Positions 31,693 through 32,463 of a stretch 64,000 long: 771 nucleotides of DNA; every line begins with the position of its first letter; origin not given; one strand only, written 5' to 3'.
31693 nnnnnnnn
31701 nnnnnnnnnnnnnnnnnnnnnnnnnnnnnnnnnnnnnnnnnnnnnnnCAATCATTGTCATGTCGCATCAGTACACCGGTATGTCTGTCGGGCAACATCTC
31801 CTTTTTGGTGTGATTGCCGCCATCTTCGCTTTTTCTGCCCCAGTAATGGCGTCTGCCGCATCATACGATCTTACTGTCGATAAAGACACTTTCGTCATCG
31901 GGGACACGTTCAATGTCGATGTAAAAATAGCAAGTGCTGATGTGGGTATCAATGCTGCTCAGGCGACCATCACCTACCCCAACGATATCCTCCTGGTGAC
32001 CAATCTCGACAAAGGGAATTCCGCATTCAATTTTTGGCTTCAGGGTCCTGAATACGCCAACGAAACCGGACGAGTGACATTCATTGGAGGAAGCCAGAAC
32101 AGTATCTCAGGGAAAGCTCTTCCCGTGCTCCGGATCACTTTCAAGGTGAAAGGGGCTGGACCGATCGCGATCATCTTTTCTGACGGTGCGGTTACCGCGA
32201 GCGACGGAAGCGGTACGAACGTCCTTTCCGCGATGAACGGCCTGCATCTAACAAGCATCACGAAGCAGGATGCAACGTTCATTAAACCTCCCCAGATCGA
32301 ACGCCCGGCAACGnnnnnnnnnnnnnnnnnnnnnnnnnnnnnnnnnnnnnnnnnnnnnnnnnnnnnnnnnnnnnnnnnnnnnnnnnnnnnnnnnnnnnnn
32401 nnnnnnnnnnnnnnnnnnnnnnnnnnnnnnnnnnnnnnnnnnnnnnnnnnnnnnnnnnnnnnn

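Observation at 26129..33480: Adjacent dockerin-like giant surface protein and cohesin-like membrane-anchored protein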

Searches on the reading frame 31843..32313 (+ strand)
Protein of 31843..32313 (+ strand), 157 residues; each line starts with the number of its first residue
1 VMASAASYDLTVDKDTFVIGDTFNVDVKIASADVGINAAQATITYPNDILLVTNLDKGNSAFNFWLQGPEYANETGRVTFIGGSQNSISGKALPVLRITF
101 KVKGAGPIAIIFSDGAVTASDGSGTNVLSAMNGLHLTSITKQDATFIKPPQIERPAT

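Call 21: predict_structure(alignment_id=A2)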
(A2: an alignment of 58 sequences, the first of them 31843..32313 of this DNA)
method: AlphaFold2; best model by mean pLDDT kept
length: 157 residues; sequences in the alignment: 58
mean_pLDDT: 92.5   pTM: 0.83
mean pLDDT of the five models: 92.5, 92.3, 91.0, 90.7, 89.7
residues with pLDDT >= 90: 122; 70-90: 27; 50-70: 7; < 50: 1
segments of 3 or more residues with pLDDT < 50: none
pLDDT, mean of each block of 10 residues (from residue 1): 82 97 98 93 98 97 90 98 92 97 98 96 93 97 72 76
secondary structure, 60 per line:
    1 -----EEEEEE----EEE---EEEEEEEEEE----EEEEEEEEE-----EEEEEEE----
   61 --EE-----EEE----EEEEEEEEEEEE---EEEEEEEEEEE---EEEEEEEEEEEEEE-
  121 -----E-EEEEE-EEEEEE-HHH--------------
elements in order: E6-11 E16-18 E22-31 E36-44 E50-56 E70-72 E77-88 E92-102 E106-119 E128-132 E134-139

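Call 24: fold_search(model_id=the predicted structure, library=pdb)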
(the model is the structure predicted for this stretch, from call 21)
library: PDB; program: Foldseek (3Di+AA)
matches with E <= 10: 1990; with E <= 0.001: 102
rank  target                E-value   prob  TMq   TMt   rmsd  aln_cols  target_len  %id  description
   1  2vo8                  1.5e-08  1.00  0.71  0.81   2.6       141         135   14  Cohesin module from Clostridium perfringens ATCC13124 family 33 glycoside hydrolase. (released 2008-09-02)
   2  6kgc_A                2.6e-08  1.00  0.64  0.69   3.7       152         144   14  Crystal structure of CaDoc0917(R49D)-CaCohA2 complex at pH 5.4 (released 2020-07-08)
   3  5lxv_A                2.6e-08  1.00  0.58  0.54   4.9       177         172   15  Crystal structure of Ruminococcus flavefaciens scaffoldin C cohesin in complex with a dockerin from an uncharacterized (released 2016-10-19)
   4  6kgf_C                3.2e-08  1.00  0.64  0.68   3.4       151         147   13  Crystal structure of CaDoc0917(R16D)-CaCohA2 complex at pH 8.2 (released 2020-07-08)
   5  5lxv_C                3.6e-08  1.00  0.60  0.55   4.7       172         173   14  Crystal structure of Ruminococcus flavefaciens scaffoldin C cohesin in complex with a dockerin from an uncharacterized (released 2016-10-19)
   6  1g1k_A                3.8e-08  1.00  0.61  0.66   4.2       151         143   19  COHESIN MODULE FROM THE CELLULOSOME OF CLOSTRIDIUM CELLULOLYTICUM (released 2000-11-22)
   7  6kgf_A                6.5e-08  1.00  0.60  0.65   4.5       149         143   16  Crystal structure of CaDoc0917(R16D)-CaCohA2 complex at pH 8.2 (released 2020-07-08)
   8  4dh2_A                6.8e-08  1.00  0.64  0.63   3.7       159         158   12  Crystal structure of Coh-OlpC(Cthe_0452)-Doc435(Cthe_0435) complex: A novel type I Cohesin-Dockerin complex from Clost (released 2012-11-28)
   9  6kgd_A                7.2e-08  1.00  0.64  0.68   4.3       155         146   16  Crystal structure of CaDoc0917(R49D)-CaCohA2 complex at pH 8.0 (released 2020-07-08)
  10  6kge_A                7.2e-08  1.00  0.62  0.68   3.9       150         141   13  Crystal structure of CaDoc0917(R16D)-CaCohA2 complex at pH 5.5 (released 2020-07-08)
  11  2xdh                  7.6e-08  1.00  0.64  0.72   4.2       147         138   18  Non-cellulosomal cohesin from the hyperthermophilic archaeon Archaeoglobus fulgidus (released 2010-05-26)
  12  5k39_A                8.0e-08  1.00  0.60  0.57   5.8       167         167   12  THE TYPE II COHESIN DOCKERIN COMPLEX FROM CLOSTRIDIUM THERMOCELLUM (released 2017-03-29)
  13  4ums                  1.2e-07  1.00  0.67  0.68   4.3       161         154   16  The crystal structure of the seventh ScaB type I cohesin from Pseudobacteroides cellulosolvens (released 2015-05-06)
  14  4dh2_C                1.2e-07  1.00  0.61  0.61   4.7       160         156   12  Crystal structure of Coh-OlpC(Cthe_0452)-Doc435(Cthe_0435) complex: A novel type I Cohesin-Dockerin complex from Clost (released 2012-11-28)
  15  5nrm_A                1.7e-07  1.00  0.63  0.69   3.8       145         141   19  Crystal structure of the sixth cohesin from Acetivibrio cellulolyticus' scaffoldin B in complex with Cel5 dockerin S51 (released 2018-01-31)
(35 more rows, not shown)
